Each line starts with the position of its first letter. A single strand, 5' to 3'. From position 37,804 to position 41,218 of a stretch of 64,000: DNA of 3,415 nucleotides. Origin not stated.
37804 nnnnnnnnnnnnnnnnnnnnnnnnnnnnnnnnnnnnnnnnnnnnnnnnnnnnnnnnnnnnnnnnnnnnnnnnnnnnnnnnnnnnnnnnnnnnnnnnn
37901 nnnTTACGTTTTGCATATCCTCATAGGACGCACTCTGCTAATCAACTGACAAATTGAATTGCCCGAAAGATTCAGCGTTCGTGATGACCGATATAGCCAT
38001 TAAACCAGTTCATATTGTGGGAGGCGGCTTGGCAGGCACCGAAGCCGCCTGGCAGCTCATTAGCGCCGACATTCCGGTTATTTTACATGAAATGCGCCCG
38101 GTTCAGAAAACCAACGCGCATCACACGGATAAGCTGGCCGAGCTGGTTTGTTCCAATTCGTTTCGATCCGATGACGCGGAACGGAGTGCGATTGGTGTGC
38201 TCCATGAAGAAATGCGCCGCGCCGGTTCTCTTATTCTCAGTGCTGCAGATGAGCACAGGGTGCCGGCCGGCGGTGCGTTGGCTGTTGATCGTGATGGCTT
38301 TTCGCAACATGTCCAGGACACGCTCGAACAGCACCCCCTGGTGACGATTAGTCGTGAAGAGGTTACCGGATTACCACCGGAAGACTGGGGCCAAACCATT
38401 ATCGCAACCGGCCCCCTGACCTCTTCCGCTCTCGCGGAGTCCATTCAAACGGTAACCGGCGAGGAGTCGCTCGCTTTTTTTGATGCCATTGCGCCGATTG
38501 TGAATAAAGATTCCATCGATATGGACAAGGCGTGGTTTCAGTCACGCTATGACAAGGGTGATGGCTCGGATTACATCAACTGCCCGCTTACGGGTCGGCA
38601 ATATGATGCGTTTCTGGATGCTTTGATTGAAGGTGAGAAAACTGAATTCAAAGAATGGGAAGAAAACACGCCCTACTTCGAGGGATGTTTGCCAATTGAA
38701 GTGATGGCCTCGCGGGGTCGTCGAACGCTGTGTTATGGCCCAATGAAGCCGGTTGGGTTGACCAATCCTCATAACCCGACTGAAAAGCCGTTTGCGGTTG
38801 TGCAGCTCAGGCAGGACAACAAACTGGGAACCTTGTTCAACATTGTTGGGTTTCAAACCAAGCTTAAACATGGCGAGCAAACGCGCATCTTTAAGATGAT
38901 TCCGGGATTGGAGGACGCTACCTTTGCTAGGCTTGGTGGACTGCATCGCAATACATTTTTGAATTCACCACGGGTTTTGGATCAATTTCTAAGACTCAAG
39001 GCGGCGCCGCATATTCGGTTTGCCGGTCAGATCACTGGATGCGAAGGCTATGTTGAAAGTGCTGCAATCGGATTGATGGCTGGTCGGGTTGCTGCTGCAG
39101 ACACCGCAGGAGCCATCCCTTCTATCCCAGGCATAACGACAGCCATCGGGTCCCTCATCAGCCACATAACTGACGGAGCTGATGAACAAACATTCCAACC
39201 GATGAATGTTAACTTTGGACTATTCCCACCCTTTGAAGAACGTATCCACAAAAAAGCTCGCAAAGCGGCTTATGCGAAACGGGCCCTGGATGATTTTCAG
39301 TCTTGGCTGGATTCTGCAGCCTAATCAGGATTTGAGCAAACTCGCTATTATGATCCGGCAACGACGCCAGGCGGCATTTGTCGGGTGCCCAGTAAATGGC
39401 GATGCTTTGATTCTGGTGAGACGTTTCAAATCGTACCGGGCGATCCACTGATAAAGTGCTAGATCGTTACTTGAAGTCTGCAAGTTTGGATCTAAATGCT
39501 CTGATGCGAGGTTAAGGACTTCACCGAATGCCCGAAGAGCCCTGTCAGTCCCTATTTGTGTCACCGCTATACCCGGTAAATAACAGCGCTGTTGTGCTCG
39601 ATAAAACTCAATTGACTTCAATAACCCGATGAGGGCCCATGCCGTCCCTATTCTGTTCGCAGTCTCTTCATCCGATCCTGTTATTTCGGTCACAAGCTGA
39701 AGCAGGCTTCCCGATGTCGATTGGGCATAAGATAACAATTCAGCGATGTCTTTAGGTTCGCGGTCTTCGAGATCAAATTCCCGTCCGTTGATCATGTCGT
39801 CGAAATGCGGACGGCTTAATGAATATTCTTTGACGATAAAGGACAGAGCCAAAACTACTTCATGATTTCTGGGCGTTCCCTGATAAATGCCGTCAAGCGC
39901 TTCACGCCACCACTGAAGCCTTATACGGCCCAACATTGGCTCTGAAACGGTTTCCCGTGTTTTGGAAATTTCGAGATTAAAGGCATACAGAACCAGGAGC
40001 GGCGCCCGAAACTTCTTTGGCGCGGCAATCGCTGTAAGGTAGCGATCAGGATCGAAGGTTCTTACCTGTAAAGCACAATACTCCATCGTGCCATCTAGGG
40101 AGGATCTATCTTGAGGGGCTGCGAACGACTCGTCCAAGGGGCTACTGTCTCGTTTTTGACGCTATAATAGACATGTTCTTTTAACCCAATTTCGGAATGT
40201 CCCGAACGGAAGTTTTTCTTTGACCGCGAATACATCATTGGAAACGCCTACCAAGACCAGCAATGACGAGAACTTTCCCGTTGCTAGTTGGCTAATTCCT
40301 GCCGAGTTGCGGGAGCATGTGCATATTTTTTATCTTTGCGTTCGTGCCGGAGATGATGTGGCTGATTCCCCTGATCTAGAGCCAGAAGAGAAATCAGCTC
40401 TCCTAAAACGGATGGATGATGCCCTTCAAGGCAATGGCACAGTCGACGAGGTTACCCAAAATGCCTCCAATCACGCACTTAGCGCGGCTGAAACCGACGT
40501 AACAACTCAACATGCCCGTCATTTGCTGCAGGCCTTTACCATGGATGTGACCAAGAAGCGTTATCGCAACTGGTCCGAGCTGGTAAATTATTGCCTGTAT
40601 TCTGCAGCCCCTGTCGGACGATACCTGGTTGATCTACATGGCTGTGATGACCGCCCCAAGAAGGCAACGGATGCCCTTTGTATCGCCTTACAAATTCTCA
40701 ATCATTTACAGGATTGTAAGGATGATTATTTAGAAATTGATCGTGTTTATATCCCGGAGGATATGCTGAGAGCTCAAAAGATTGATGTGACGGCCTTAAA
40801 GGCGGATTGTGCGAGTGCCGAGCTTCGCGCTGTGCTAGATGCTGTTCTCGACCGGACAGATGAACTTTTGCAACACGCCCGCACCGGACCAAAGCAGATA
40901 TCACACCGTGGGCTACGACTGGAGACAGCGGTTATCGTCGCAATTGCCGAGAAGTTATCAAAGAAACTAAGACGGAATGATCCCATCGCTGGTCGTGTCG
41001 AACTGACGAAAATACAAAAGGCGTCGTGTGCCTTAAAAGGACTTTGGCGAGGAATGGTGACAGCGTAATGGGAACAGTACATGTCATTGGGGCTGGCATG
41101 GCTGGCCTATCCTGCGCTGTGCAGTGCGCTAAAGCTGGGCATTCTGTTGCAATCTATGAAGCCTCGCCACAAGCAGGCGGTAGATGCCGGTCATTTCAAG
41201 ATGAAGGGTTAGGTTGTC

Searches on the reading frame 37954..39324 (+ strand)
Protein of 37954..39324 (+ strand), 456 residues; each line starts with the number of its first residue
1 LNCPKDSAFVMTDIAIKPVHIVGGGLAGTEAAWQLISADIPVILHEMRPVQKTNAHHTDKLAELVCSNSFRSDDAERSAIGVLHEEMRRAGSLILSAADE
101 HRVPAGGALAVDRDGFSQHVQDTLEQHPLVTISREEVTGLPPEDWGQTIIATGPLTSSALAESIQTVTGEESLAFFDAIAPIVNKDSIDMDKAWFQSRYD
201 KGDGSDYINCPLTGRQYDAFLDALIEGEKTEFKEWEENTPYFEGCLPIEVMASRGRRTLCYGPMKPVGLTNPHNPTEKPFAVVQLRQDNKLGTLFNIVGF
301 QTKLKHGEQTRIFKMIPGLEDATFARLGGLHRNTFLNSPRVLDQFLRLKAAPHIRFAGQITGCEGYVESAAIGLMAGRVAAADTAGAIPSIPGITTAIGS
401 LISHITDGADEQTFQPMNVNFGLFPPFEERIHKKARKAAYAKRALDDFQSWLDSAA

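Call 32: search_protein_families(library=pfam, proteins=[window:37954-39324:+], max_evalue=0.00001)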
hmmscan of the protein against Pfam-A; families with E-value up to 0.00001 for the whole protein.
window:37954-39324:+ (456 aa): 1 family
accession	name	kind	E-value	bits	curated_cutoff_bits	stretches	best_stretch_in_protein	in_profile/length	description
PF01134.28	GIDA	-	7e-99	332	22.1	1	19-385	2-388/391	Glucose inhibited division protein A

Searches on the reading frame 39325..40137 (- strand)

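Call 80: search_protein_families(library=pfam, proteins=[window:39325-40137:-], max_evalue=0.0001)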
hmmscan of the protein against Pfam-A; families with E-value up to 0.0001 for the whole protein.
window:39325-40137:- (270 aa): 1 family
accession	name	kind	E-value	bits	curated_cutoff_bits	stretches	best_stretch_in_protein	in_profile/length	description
PF00494.24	SQS_PSY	-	2.6e-39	136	26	1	26-199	2-184/263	Squalene/phytoene synthase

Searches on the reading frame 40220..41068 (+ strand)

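Call 80: search_protein_families(library=pfam, proteins=[window:40220-41068:+], max_evalue=0.0001)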
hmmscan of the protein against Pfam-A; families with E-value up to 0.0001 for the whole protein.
window:40220-41068:+ (282 aa): 1 family
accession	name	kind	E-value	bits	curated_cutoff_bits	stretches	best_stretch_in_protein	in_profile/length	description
PF00494.24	SQS_PSY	-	7.1e-53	180.4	26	1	15-265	4-262/263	Squalene/phytoene synthase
